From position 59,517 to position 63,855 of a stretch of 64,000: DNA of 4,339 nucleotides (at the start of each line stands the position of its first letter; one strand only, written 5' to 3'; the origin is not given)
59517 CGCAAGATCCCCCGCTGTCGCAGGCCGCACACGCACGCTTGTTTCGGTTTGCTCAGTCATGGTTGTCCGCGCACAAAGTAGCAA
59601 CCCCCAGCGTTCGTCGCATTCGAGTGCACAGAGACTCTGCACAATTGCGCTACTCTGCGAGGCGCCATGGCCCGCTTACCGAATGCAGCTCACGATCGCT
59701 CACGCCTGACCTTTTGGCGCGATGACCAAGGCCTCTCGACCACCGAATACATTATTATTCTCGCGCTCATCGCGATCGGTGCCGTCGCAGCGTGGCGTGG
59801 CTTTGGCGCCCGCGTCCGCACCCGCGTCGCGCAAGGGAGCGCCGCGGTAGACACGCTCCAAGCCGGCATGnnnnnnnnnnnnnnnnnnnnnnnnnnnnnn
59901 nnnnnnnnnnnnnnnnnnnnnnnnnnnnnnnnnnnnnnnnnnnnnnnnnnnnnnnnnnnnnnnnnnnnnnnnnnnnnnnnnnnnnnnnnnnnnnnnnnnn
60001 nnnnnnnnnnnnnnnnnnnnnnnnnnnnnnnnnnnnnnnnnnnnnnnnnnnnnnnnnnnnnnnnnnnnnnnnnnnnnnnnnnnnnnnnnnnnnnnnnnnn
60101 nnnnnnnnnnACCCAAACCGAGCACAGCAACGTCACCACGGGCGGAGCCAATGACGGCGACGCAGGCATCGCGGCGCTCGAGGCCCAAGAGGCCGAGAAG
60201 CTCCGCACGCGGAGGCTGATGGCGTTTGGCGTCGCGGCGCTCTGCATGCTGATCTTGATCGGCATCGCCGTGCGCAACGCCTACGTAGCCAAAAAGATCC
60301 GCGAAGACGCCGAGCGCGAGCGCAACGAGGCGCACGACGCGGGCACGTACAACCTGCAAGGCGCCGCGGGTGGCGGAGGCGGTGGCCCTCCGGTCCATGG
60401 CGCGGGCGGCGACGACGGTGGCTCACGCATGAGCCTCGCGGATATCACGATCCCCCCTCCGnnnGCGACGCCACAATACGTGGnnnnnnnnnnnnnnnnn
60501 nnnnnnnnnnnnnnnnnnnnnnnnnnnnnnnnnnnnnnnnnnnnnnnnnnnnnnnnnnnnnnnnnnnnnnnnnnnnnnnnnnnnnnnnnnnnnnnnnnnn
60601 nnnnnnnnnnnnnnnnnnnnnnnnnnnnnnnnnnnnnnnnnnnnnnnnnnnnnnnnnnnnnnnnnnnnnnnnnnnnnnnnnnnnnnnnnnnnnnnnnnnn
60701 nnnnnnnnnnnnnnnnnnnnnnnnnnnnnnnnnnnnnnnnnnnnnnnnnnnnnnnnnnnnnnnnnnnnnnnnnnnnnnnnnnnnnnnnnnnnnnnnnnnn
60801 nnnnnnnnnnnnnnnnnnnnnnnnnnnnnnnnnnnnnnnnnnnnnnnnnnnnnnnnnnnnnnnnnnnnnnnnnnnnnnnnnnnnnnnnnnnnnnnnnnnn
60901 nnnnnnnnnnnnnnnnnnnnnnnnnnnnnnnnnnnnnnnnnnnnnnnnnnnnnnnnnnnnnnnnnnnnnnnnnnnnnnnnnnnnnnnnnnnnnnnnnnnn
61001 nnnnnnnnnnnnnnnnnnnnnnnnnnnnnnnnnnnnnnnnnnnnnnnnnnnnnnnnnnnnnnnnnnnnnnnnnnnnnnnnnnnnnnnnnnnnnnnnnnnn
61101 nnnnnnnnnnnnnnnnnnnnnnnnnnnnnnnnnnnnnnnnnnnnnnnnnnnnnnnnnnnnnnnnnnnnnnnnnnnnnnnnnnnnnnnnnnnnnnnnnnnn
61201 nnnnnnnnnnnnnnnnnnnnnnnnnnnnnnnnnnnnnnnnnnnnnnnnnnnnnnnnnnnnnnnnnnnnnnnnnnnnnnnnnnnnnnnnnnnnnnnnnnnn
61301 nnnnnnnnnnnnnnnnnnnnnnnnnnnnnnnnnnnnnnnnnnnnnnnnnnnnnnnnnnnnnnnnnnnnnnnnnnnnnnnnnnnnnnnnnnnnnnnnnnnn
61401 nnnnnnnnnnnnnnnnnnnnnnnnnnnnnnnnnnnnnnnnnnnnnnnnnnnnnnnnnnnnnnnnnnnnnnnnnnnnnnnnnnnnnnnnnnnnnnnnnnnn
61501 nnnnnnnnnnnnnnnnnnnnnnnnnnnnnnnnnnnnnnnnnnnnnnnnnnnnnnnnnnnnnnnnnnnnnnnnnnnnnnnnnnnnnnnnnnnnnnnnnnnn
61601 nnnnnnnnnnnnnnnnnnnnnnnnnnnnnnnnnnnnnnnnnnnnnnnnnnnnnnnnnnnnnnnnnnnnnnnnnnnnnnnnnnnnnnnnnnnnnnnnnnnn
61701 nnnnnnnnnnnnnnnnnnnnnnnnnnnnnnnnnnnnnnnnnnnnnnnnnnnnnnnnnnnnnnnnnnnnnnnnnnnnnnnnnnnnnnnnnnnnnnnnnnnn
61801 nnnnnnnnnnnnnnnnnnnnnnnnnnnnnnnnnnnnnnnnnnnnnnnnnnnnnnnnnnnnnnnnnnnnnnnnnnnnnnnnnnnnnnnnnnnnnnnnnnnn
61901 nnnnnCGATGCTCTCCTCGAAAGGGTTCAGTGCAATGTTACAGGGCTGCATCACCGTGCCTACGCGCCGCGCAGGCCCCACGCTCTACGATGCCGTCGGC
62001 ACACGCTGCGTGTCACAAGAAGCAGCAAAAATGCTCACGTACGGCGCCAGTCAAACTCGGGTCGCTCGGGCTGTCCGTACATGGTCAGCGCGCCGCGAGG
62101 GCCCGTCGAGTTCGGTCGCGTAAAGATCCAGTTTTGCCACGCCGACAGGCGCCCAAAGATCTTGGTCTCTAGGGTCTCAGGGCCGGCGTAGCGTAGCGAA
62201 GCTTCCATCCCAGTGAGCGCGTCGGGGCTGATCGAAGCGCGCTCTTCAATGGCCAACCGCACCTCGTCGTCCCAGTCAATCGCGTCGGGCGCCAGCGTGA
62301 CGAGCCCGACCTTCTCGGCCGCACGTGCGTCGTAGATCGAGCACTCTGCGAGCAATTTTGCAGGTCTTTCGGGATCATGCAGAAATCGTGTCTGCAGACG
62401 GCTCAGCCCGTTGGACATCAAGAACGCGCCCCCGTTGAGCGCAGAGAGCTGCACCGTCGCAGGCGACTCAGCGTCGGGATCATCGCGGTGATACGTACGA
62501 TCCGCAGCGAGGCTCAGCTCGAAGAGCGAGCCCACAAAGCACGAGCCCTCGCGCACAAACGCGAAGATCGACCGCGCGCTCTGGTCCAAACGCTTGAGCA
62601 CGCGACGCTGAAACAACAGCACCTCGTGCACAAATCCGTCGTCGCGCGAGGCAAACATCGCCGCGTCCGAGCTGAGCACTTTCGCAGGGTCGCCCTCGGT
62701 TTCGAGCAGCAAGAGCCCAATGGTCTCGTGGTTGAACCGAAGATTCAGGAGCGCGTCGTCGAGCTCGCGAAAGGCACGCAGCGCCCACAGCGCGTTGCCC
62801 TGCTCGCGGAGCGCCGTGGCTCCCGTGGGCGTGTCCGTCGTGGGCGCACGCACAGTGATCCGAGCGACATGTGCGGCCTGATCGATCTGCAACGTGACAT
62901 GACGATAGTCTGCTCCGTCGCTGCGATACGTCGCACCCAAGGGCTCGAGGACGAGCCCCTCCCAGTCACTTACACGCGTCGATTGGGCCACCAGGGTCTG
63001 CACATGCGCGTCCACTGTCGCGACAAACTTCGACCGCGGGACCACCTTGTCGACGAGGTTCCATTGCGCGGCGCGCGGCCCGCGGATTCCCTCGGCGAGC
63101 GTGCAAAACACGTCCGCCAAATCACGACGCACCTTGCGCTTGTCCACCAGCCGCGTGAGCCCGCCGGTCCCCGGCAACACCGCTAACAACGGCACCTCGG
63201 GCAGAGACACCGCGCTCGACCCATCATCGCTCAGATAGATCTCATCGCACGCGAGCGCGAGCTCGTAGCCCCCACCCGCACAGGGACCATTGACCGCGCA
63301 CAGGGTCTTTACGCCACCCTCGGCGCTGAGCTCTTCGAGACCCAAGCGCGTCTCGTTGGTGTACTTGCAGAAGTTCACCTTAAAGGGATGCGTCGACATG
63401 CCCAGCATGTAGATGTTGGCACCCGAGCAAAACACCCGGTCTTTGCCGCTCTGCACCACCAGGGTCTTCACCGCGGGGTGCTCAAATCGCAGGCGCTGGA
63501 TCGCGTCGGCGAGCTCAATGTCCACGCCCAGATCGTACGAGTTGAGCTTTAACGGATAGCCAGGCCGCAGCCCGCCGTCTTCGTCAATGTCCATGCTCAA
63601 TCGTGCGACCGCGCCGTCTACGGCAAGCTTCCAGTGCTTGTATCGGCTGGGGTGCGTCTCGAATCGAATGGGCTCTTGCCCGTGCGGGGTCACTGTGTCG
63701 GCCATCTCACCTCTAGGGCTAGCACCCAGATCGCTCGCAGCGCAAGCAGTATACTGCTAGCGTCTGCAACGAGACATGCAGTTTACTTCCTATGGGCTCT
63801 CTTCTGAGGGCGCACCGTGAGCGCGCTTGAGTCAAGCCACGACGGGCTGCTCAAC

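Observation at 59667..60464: Orphan giant Flp-type pilin-like gene with in-frame 9-bp tandem repeat occupying the expected boxA position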

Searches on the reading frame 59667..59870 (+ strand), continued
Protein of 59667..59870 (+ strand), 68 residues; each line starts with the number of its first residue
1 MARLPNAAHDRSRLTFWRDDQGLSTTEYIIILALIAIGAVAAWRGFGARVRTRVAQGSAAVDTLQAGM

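Call 61: list_cluster_members(proteins=[P0032, P0057, P0062, P0089, P0097, P0120, P0053, P0070, P0001, P0003])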
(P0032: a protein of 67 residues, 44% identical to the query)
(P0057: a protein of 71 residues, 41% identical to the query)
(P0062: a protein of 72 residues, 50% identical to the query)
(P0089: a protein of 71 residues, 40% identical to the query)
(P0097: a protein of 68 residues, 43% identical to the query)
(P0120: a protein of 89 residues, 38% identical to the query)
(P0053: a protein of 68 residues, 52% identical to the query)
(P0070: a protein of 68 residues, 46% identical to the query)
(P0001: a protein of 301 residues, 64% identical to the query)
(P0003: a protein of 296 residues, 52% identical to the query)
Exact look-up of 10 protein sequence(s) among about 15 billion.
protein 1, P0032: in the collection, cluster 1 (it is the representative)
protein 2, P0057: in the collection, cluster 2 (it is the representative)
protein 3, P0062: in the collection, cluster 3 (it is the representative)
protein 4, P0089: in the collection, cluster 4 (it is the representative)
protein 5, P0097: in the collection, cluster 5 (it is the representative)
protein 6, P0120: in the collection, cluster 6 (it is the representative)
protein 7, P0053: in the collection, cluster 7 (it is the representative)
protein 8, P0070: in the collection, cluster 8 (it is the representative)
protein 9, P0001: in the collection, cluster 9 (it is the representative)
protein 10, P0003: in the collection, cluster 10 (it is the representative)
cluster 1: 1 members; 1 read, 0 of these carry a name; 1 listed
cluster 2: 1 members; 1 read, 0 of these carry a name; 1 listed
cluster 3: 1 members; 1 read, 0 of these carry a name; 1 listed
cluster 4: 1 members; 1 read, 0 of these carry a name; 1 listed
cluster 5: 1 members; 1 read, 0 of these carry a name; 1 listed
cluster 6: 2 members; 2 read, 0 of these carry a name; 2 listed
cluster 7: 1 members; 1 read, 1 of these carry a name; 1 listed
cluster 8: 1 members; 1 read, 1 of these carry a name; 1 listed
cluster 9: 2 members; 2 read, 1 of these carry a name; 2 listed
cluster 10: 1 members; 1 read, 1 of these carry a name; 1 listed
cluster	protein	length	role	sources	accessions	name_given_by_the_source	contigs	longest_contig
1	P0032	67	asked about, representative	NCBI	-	-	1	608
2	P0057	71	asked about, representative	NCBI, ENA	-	-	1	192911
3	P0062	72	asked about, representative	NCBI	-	-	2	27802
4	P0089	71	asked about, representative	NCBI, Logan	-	-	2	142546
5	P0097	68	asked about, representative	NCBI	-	-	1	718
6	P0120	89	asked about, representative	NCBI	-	-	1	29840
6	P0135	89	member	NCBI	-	-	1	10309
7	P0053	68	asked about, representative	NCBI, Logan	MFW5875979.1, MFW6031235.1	MAG: Flp family type IVb pilin [Myxococcota bacterium]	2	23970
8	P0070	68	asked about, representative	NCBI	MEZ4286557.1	MAG: hypothetical protein R3A47_00035 [Polyangiales bacterium]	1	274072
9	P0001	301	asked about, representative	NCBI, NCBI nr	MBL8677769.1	MAG: hypothetical protein JNK05_01285 [Myxococcales bacterium] | hypothetical protein [Myxococcales bacterium]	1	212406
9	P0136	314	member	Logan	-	-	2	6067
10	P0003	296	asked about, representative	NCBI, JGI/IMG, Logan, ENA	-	Flp pilus assembly pilin Flp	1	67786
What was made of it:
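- Tried and rejected: Cluster-member names were uninformative (call 61).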

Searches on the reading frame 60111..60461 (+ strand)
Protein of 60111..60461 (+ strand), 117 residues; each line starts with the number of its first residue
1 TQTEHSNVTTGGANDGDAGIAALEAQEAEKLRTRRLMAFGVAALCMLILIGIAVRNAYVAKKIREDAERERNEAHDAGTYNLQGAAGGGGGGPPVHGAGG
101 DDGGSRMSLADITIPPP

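Call 25: find_homologous_proteins(query=A3, max_evalue=0.01)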
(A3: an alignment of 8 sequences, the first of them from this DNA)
Query A3 (8 sequences) (117 aa, profile of the alignment): 3 proteins with E <= 0.01 among 8000 candidates.
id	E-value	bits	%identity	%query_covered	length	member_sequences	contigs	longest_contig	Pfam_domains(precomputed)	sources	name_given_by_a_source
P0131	1.6e-51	191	48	94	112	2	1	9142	-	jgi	jgi:heme exporter protein D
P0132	3.2e-39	152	58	90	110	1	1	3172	-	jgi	jgi:hypothetical protein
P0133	1.5e-34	137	51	70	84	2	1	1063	-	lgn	-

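Call 28: find_encoding_contigs(protein=P0131, flank=6000, max_places=2)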
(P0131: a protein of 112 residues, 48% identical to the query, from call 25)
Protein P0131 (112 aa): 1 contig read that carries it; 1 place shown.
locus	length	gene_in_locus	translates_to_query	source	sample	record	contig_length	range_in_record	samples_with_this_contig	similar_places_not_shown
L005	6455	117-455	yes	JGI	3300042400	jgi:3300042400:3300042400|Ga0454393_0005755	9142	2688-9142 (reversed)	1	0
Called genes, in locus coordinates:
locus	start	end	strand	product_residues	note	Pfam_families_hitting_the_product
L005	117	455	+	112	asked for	-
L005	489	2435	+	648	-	PF25833:Fn3_SaeA_3rd (faint)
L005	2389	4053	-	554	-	PF02163:Peptidase_M50, PF00595:PDZ (faint), PF13180:PDZ_2 (weak), PF14685:PDZ_Tricorn (faint), PF17820:PDZ_6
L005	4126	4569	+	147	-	PF03061:4HBT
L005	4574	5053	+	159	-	PF00383:dCMP_cyt_deam_1, PF14437:MafB19-deam, PF14439:Bd3614-deam (weak)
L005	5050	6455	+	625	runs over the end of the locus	PF03169:OPT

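Call 37: search_protein_representatives(alignment_id=A3)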
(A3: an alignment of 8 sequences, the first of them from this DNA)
Query: 8 sequences, 123 profile positions. Proteins with E-value up to 0.001 (for the whole library): 5; up to 1e-10: 4; up to 1e-30: 4. The best 5 are listed.
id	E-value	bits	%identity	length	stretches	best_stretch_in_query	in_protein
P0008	2.3e-56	205.4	-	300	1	2-122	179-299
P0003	3.2e-51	188.8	-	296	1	2-123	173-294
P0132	1.0e-39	151.6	-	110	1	11-122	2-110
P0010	1.9e-38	147.6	-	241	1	3-120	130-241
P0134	7.6e-06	42.2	-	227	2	25-121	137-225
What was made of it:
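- Closest known: Short. Different: There is no conserved juxtamembrane block, no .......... tail, and no detectable C-terminal homology (call 37).
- Tried and rejected: The exhaustive search gave 5 clusters, all of this family (call 37).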

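Call 41: find_related_loci(query=A3, collection=genome_contigs, flank=10000)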
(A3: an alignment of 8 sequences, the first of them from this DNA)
Query A3 (117 aa) in genome_contigs; peptide patterns used: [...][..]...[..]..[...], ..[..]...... (x = any residue, [..] = any of these).
138 stretches matched a pattern; 4 encode a relative of the query (tblastn E <= 1e-3); 4 distinct loci.
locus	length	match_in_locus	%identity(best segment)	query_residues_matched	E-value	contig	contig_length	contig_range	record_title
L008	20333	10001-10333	49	5-114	3e-26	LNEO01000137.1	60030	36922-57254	MAG: Deltaproteobacteria bacterium Ga0077539 Ga0077539_1117.1, whole genome shotgun sequence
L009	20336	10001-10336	49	4-114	4e-25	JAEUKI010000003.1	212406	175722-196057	MAG: Myxococcales bacterium isolate new MAG-91 k141_3215651, whole genome shotgun sequence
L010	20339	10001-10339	50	5-117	2e-20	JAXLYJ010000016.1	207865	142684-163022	MAG: Polyangiales bacterium isolate STL-MYX10 C1.257.fa-16, whole genome shotgun sequence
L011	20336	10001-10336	48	5-117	6e-17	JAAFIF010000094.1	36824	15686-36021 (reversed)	MAG: Myxococcales bacterium isolate bin23.maxbin.ball.042 WN_Myxococcales_1_scaffold_89, whole genome shotgun sequence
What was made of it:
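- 60432..60461 (+): Residues 256-265: invariant C-terminal motif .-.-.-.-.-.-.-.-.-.. It served as the family-specific search pattern in call 41.
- The C-terminal module is restricted to this family (calls 25, 37, 41).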

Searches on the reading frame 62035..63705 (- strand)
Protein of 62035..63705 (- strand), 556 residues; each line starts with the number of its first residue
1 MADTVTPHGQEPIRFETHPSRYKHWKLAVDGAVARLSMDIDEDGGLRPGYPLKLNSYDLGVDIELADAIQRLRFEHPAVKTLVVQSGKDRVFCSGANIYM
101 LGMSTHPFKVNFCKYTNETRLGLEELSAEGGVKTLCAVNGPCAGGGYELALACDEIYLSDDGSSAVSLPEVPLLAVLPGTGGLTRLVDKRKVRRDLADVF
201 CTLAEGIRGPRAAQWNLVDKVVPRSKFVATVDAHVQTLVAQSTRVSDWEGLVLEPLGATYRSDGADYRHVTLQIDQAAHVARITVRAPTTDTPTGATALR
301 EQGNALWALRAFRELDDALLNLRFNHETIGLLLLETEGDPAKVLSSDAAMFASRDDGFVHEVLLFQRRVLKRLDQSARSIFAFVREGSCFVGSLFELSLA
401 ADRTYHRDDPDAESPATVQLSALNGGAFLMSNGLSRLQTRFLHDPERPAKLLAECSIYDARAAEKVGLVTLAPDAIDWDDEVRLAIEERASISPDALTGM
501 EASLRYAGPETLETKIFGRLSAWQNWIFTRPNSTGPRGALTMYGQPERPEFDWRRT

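Call 3: search_protein_families(library=pfam, proteins=[window:62035-63705:-], max_evalue=1)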
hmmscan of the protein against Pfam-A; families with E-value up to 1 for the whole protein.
window:62035-63705:- (556 aa): 2 families
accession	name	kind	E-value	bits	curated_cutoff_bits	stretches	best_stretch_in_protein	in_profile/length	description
PF00378.25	ECH_1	-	9.7e-22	77.9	27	1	51-243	14-195/251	Enoyl-CoA hydratase/isomerase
PF16113.10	ECH_2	-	0.0018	18.3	27.2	1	51-233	9-183/335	Enoyl-CoA hydratase/isomerase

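Call 15: search_protein_families(library=ncbifam, proteins=[window:62035-63705:-], max_evalue=1)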
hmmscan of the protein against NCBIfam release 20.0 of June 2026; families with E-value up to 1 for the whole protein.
window:62035-63705:- (556 aa): 60 families (the best 25 are shown)
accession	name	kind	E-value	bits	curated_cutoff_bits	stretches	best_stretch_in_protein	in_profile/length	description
TIGR03222.1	benzo_boxC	equivalog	2e-238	792.6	712.3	1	13-555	1-547/548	2,3-epoxybenzoyl-CoA dihydrolase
NF008363.0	PRK11154.1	equivalog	1.4e-23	82.9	869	1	58-253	32-219/708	fatty acid oxidation complex subunit alpha FadJ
TIGR02440.1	FadJ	equivalog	5.5e-21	74.5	968.45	1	64-233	33-195/699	fatty acid oxidation complex subunit alpha FadJ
TIGR02441.1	fa_ox_alpha_mit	equivalog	6.9e-18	64.1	964.65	1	53-222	34-196/737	fatty acid oxidation complex subunit alpha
NF042430.2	EnCoAhydt_DpgD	equivalog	3.1e-15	56.3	400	1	51-241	15-200/258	enoyl-CoA-hydratase DpgD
NF005802.0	PRK07657.1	equivalog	8.4e-15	55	363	1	55-229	26-190/260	enoyl-CoA hydratase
NF004781.0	PRK06127.1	subfamily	1.6e-14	54.2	291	2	53-240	31-210/269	enoyl-CoA hydratase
NF008727.0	PRK11730.1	equivalog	5.4e-14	51.5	870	1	55-244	29-210/717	fatty acid oxidation complex subunit alpha FadB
NF004795.0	PRK06143.1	subfamily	2.1e-13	50.4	283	1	55-243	31-208/260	enoyl-CoA hydratase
NF004475.0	PRK05809.1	subfamily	2.5e-13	50.1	394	1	54-242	25-203/260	short-chain-enoyl-CoA hydratase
NF006699.0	PRK09245.1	subfamily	5e-13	48.9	354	1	64-242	35-209/266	crotonase/enoyl-CoA hydratase family protein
NF004517.0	PRK05862.1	equivalog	8.5e-13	48.4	396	1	51-242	22-200/257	enoyl-CoA hydratase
TIGR02280.1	PaaB1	equivalog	9.1e-13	48.3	345.15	1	51-244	17-201/256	2-(1,2-epoxy-1,2-dihydrophenyl)acetyl-CoA isomerase PaaG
NF006566.0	PRK09076.1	subfamily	1e-12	48.2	286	1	62-242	33-203/260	enoyl-CoA hydratase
NF004525.0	PRK05870.1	equivalog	2.1e-12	47.5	285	1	53-231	23-188/249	enoyl-CoA hydratase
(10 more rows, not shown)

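Call 60: find_encoding_contigs(protein=window:62035-63705:-, flank=10000, max_places=4)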
Protein window:62035-63705:- (556 aa): no gene with exactly this product is on record in the collection.
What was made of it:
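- Tried and rejected: An exact look-up of BoxC found nothing on record (call 60).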
